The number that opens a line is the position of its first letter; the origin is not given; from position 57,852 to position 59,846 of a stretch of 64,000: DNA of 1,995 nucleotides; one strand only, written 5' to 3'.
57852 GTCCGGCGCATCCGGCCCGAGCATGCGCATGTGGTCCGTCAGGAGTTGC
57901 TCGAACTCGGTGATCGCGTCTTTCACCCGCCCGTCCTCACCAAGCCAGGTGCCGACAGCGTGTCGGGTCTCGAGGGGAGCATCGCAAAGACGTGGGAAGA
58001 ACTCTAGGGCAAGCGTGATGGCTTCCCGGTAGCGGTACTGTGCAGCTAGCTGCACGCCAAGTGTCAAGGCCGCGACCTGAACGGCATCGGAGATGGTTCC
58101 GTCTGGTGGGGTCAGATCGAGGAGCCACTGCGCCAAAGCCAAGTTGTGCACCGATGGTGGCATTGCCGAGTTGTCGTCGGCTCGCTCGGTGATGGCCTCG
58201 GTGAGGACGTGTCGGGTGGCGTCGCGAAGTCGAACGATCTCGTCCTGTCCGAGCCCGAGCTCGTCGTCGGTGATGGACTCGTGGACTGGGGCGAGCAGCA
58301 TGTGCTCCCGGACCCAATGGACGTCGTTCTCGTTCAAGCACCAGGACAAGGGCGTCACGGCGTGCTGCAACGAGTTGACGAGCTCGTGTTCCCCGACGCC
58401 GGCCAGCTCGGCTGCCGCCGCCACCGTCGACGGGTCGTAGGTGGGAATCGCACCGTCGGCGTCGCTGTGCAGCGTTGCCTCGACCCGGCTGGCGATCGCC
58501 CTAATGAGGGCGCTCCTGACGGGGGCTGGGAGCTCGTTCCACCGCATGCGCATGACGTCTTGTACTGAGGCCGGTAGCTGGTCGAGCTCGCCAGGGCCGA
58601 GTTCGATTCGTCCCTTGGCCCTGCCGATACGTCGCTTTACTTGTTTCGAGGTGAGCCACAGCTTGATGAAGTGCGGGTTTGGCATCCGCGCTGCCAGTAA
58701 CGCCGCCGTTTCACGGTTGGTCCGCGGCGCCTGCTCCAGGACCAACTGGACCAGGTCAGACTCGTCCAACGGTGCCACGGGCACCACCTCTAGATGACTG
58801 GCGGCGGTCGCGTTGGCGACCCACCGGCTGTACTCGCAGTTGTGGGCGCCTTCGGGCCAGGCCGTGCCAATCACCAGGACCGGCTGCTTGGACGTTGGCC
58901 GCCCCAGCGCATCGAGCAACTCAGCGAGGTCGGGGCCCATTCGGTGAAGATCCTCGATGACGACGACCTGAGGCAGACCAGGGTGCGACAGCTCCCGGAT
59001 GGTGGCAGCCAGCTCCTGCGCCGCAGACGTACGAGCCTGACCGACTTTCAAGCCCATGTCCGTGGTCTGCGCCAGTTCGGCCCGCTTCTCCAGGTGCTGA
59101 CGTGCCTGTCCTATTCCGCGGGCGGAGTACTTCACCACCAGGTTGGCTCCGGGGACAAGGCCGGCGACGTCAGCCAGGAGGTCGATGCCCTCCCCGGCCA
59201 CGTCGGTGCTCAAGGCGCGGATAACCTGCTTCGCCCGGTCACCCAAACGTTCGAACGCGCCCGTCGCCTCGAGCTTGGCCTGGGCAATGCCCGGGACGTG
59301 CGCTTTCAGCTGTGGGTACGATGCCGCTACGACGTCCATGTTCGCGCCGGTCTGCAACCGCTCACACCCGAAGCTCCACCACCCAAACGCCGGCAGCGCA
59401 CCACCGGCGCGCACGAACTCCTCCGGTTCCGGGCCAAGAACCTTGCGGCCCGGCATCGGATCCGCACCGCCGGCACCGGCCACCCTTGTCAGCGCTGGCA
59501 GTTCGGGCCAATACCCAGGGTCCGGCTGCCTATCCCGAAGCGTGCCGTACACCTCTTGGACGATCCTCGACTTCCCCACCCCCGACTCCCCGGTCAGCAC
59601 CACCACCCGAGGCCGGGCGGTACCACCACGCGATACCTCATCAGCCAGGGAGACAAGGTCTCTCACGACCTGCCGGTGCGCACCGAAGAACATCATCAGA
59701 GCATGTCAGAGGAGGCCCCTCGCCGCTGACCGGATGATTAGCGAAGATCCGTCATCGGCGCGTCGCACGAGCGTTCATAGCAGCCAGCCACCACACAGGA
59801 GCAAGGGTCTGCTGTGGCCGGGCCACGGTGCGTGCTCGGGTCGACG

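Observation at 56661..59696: Effector-less STAND NTPase with a TPR sensor-like array on an integrase-bounded island (Avs/NLR-like candidate)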

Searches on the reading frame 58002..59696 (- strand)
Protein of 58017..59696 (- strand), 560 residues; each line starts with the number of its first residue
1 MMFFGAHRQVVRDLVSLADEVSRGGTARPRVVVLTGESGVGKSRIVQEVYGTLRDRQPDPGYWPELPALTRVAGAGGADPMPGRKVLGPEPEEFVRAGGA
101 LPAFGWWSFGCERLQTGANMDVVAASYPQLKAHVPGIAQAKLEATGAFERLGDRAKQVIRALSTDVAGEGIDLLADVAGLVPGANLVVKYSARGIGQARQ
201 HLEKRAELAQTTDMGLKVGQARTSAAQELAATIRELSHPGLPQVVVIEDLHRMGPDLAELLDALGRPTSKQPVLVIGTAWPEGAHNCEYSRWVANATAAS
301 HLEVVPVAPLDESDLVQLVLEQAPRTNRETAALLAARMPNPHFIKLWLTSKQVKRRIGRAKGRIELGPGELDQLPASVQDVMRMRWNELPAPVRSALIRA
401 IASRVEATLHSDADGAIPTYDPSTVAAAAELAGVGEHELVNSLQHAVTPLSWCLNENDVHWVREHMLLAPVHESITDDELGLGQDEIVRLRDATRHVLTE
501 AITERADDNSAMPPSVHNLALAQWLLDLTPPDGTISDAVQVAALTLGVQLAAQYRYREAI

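Call 10: find_homologous_proteins(query=window:58017-59696:-, max_evalue=0.001)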
Query window:58017-59696:- (560 aa): 7 proteins with E <= 0.001 among 8000 candidates.
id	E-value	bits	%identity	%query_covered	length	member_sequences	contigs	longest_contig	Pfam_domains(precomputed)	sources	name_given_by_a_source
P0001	0.0e+0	1057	100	86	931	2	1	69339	PF25062.2,PF01535.27,PF13176.13,PF24885.2,PF13428.13,PF13374.13,PF14559.13,PF24575.2,PF13424.13,PF13432.13,PF28121.1,PF14561.13,PF07719.24,PF13174.13,PF20308.5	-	-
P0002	2.1e-181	622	67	79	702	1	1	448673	PF13424.13,PF13374.13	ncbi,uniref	ncbi:tetratricopeptide repeat protein, partial [Serinicoccus kebangsaanensis]|uniref:tetratricopepti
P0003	8.1e-108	379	40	95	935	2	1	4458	PF13424.13,PF18768.8,PF13401.13,PF07719.24,PF13191.13,PF13374.13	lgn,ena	-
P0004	3.9e-82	295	33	100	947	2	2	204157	PF13424.13,PF24885.2,PF13191.13,PF13374.13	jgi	jgi:tetratricopeptide (TPR) repeat protein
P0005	2.1e-81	292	35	100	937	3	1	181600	PF10602.16,PF13176.13,PF24885.2,PF18768.8,PF13401.13,PF13428.13,PF12688.14,PF13191.13,PF13374.13,PF14559.13,PF17874.8,PF00515.35,PF13424.13,PF13432.13,PF13181.13,PF14561.13,PF07719.24,PF13174.13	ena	-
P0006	1.1e-76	277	34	99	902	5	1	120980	PF10602.16,PF13431.13,PF20225.5,PF13176.13,PF24885.2,PF18768.8,PF13428.13,PF13191.13,PF13374.13,PF14559.13,PF00515.35,PF12895.14,PF13424.13,PF13432.13,PF13181.13,PF07719.24,PF13174.13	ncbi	ncbi:tetratricopeptide repeat protein, partial [Pseudoglutamicibacter cumminsii]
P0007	1.8e-74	269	35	96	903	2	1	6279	PF13041.13,PF12854.14,PF01535.27,PF13176.13,PF24885.2,PF13428.13,PF13191.13,PF13374.13,PF14559.13,PF00515.35,PF13424.13,PF13432.13,PF13181.13,PF14561.13,PF07719.24,PF13174.13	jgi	jgi:tetratricopeptide (TPR) repeat protein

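Call 12: find_encoding_contigs(protein=P0001, flank=10000, max_places=4)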
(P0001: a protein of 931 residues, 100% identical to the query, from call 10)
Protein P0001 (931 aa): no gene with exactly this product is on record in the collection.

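Call 13: find_encoding_contigs(protein=P0002, flank=10000, max_places=4)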
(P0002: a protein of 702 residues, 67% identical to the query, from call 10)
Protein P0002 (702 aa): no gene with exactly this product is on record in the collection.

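Call 14: find_encoding_contigs(protein=P0004, flank=10000, max_places=4)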
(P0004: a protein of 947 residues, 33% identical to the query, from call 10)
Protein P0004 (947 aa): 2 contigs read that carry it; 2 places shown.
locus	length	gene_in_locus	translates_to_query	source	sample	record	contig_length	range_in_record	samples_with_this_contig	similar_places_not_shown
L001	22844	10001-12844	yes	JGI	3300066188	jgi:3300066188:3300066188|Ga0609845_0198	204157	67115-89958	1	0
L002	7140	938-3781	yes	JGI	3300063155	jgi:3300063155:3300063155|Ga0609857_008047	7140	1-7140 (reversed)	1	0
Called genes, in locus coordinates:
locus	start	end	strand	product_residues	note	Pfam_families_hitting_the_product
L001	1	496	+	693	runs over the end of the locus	PF14311:DUF4379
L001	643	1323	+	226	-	PF19827:DUF6308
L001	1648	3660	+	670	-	PF13304:AAA_21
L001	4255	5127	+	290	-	PF14338:Mrr_N, PF04471:Mrr_cat, PF22722:NA-iREase1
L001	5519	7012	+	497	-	-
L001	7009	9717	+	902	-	-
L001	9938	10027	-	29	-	-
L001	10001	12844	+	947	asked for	PF13191:AAA_16 (faint), PF24885:TPR_NPHP3 (faint), PF13374:TPR_10 (weak), PF13424:TPR_12 (weak)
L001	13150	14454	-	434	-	PF11796:DUF3323, PF09664:DUF2399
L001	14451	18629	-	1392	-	PF13558:SbcC_Walker_B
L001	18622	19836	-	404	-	PF09661:DUF2398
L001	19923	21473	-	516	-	PF09660:DUF2397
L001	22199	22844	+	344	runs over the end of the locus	PF12686:DUF3800 (faint)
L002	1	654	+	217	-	?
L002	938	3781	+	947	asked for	PF13191:AAA_16 (faint), PF24885:TPR_NPHP3 (faint), PF13374:TPR_10 (weak), PF13424:TPR_12 (weak)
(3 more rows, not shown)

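Call 15: find_encoding_contigs(protein=P0005, flank=10000, max_places=4)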
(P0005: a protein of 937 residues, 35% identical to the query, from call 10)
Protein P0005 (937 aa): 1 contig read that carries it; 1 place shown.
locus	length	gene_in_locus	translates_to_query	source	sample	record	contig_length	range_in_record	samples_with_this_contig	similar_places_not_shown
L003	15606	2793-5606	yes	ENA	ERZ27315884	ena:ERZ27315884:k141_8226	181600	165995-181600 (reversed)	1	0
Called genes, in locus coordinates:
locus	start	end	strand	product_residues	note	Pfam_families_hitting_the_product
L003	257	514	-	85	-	-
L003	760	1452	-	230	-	-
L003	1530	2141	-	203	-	-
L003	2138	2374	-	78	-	-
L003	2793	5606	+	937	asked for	PF13424:TPR_12, PF13374:TPR_10, PF13424:TPR_12, PF24885:TPR_NPHP3, PF13374:TPR_10, PF13424:TPR_12, PF13374:TPR_10, PF13424:TPR_12, +25 more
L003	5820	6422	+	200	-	PF00916:Sulfate_transp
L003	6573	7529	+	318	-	PF00916:Sulfate_transp, PF16983:MFS_MOT1 (weak), PF01740:STAS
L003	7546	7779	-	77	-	PF22513:FitA-like_RHH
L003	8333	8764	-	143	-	PF05168:HEPN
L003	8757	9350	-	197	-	PF12802:MarR_2 (weak)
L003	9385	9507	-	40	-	-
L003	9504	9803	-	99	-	PF01381:HTH_3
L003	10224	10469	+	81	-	PF01402:RHH_1 (weak)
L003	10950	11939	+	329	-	PF02463:SMC_N (weak), PF11398:DUF2813 (weak), PF13175:AAA_15, PF13476:AAA_23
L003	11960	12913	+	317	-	PF13175:AAA_15, PF13304:AAA_21, PF20469:OLD-like_TOPRIM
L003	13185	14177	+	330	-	-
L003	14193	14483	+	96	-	-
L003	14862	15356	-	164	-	PF06044:DpnI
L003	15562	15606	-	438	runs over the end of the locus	PF18476:PIN_8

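Call 16: find_encoding_contigs(protein=P0006, flank=10000, max_places=4)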
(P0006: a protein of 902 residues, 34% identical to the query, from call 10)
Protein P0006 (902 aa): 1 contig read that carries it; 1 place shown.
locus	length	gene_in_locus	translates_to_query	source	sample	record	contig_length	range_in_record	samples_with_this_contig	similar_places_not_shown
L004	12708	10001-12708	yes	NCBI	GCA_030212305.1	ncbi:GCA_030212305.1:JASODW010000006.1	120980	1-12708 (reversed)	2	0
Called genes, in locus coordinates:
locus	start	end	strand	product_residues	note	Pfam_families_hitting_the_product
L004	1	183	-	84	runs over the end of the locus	PF06769:YoeB_toxin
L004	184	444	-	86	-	PF02604:PhdYeFM_antitox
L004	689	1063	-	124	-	PF09346:SMI1_KNR4, PF14568:SUKH_6 (weak)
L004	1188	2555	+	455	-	PF04434:SWIM (faint)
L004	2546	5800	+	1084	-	-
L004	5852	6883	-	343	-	PF00296:Bac_luciferase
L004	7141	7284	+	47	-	PF01402:RHH_1 (weak)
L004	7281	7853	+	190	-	-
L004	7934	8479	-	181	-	PF12697:Abhydrolase_6, PF00561:Abhydrolase_1, PF12146:Hydrolase_4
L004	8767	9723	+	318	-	PF09234:DUF1963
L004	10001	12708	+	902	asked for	PF13374:TPR_10, PF13424:TPR_12, PF13374:TPR_10, PF13424:TPR_12, PF13374:TPR_10, PF13424:TPR_12, PF13374:TPR_10, PF13424:TPR_12, +23 more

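Call 17: find_encoding_contigs(protein=P0007, flank=10000, max_places=4)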
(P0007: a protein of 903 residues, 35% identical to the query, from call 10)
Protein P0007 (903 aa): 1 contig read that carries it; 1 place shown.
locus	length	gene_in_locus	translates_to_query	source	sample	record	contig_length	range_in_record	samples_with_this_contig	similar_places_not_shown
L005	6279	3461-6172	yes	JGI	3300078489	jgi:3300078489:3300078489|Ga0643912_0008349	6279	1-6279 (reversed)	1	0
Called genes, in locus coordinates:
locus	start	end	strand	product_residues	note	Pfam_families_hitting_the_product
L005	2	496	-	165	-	?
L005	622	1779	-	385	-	PF01547:SBP_bac_1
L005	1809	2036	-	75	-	-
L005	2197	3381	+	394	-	PF00480:ROK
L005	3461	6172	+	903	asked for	PF13191:AAA_16 (weak), PF13374:TPR_10, PF13424:TPR_12, PF13374:TPR_10 (weak), PF13424:TPR_12, PF13374:TPR_10 (weak), PF13424:TPR_12, PF13424:TPR_12, +14 more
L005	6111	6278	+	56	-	?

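Call 18: find_encoding_contigs(protein=P0003, flank=10000, max_places=4)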
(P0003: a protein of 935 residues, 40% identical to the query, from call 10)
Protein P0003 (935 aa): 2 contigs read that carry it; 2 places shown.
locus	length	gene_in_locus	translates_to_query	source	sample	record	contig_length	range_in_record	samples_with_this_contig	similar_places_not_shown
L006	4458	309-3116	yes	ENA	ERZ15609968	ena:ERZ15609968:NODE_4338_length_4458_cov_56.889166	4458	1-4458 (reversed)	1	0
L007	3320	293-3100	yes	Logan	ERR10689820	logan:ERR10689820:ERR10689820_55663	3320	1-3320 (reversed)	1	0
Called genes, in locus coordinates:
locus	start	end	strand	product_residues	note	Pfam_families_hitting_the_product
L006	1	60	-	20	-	?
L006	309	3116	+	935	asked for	PF13191:AAA_16 (weak), PF13401:AAA_22 (faint), PF07719:TPR_2 (faint), PF18768:RNPP_C (faint), PF13374:TPR_10 (weak), PF13424:TPR_12 (weak)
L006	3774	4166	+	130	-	-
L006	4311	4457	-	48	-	?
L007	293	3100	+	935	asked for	PF13191:AAA_16 (weak), PF13401:AAA_22 (faint), PF07719:TPR_2 (faint), PF18768:RNPP_C (faint), PF13374:TPR_10 (weak), PF13424:TPR_12 (weak)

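Call 25: search_solved_structures(query=A2, max_evalue=10, show_alignments=2)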
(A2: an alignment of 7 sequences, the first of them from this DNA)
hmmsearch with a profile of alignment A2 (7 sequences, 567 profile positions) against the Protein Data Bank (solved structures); distinct sequences matched with E-value up to 10: 30.
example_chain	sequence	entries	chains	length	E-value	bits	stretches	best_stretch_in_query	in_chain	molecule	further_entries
1znw_A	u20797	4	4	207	0.034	15.9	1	28-57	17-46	Guanylate kinase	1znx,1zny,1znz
1z8f_A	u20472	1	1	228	0.037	15.8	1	28-57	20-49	Guanylate kinase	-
1s4q_A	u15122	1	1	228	0.039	15.7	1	28-57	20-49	Guanylate kinase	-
7w42_A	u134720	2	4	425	0.066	14.9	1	238-287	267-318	Uncharacterized ATPase YjoB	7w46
1lvg_A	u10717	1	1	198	0.066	14.9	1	29-54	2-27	Guanylate kinase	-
28rz_A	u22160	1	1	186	0.076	14.7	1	30-57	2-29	Guanylate kinase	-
9ln6_A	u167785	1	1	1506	0.1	14.3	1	14-50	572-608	Maltose/maltodextrin-binding periplasmic protein,NACHT, LRR and PYD domains-containing pro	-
3ux8_A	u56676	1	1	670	0.16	13.7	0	18-48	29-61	Excinuclease ABC, A subunit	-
9jae_A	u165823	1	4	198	0.22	13.2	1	29-53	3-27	Guanylate kinase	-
7z15_K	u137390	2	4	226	0.23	13.1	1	29-55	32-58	Alpha-D-ribose 1-methylphosphonate 5-triphosphate synthase subunit PhnL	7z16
6nui_A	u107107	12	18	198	0.31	12.7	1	29-52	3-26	Guanylate kinase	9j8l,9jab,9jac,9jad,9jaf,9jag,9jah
2r6f_A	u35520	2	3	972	0.39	12.4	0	18-48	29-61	Excinuclease ABC subunit A | Excinuclease ABC, A subunit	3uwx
8pts_A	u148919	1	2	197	0.49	12.1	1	29-52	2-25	Guanylate kinase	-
9eq2_D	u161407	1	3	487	0.51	12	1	223-283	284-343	RuvB-like helicase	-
8xtu_A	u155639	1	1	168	0.53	11.9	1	34-53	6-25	Rab5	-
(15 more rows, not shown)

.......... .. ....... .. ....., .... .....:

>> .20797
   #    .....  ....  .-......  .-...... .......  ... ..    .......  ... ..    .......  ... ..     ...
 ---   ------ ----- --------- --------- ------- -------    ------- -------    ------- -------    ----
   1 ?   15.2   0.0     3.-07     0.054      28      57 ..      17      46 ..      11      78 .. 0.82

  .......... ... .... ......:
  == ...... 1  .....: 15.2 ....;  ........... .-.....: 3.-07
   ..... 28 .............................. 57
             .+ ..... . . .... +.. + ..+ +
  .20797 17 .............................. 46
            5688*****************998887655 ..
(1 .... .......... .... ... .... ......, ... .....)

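Call 33: predict_structure(alignment_id=A2)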
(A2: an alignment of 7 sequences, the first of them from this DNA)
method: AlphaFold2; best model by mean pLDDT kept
length: 565 residues; sequences in the alignment: 7
mean_pLDDT: 63.7   pTM: 0.52
mean pLDDT of the five models: 63.7, 61.4, 59.7, 59.5, 58.2
residues with pLDDT >= 90: 17; 70-90: 235; 50-70: 154; < 50: 159
segments of 3 or more residues with pLDDT < 50: 1-4, 67-103, 112-120, 146-148, 154-205, 207-218, 407-418, 447-466, 553-555
pLDDT, mean of each block of 10 residues (from residue 1): 65 89 83 76 76 69 49 32 36 37 58 43 57 51 49 47 34 31 28 35 44 47 69 70 76 74 82 83 64 85 80 78 87 83 73 84 85 77 73 72 55 43 70 65 49 32 47 66 78 87 85 73 78 76 78 55 66
secondary structure, 60 per line:
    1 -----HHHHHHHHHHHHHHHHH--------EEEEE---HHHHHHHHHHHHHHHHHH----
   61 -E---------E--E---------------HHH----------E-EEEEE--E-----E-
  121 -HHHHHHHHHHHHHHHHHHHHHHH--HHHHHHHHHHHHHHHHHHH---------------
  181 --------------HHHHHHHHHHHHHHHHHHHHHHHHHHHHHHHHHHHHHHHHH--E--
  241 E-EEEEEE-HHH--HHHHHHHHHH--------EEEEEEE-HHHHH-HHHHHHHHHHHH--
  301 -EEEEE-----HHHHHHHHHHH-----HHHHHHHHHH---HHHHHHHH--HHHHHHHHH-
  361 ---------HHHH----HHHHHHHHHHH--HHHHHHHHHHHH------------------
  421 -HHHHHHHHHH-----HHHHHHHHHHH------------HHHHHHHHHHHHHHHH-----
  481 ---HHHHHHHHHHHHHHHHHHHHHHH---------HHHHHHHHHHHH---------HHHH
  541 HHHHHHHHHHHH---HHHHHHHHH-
elements in order: H6-22 E31-35 H39-56 E106-110 H122-144 H147-165 H195-235 E243-248 H255-264 E273-279 H281-285 H287-298 E302-306 H312-322 H328-337 H341-348 H351-359 H370-373 H378-388 H391-402 H422-431 H437-447 H460-475 H484-506 H516-527 H537-552 H556-564

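Call 34: search_protein_representatives(alignment_id=A2)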
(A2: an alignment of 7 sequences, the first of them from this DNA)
Query: 7 sequences, 567 profile positions. Proteins with E-value up to 0.001 (for the whole library): 4225; up to 1e-10: 804; up to 1e-30: 424. The best 150 are listed.
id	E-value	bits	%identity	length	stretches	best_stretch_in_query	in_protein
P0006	2.8e-247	838.3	-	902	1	3-566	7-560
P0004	6.3e-238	807.4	-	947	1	2-566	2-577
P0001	7.3e-209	711.4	-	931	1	82-563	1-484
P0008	1.5e-204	697.2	-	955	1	3-565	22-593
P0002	6.2e-181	619.2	-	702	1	121-565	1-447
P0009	1.2e-174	598.4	-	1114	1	1-565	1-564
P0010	1.8e-174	597.8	-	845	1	1-563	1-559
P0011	9.4e-172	588.9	-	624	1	5-562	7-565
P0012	2.2e-169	581.1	-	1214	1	5-566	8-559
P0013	2.3e-166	571.1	-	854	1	1-565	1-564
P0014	2.2e-159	548.0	-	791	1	3-565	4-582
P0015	2.2e-158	544.8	-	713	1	3-563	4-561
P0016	4.4e-158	543.8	-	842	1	82-565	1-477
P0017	1.2e-156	539.1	-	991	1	3-564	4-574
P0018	1.8e-153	528.5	-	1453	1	4-563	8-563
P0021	3.1e-144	498.1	-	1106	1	1-563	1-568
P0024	9.2e-143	493.2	-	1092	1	1-565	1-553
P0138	1.5e-72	261.4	-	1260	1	5-563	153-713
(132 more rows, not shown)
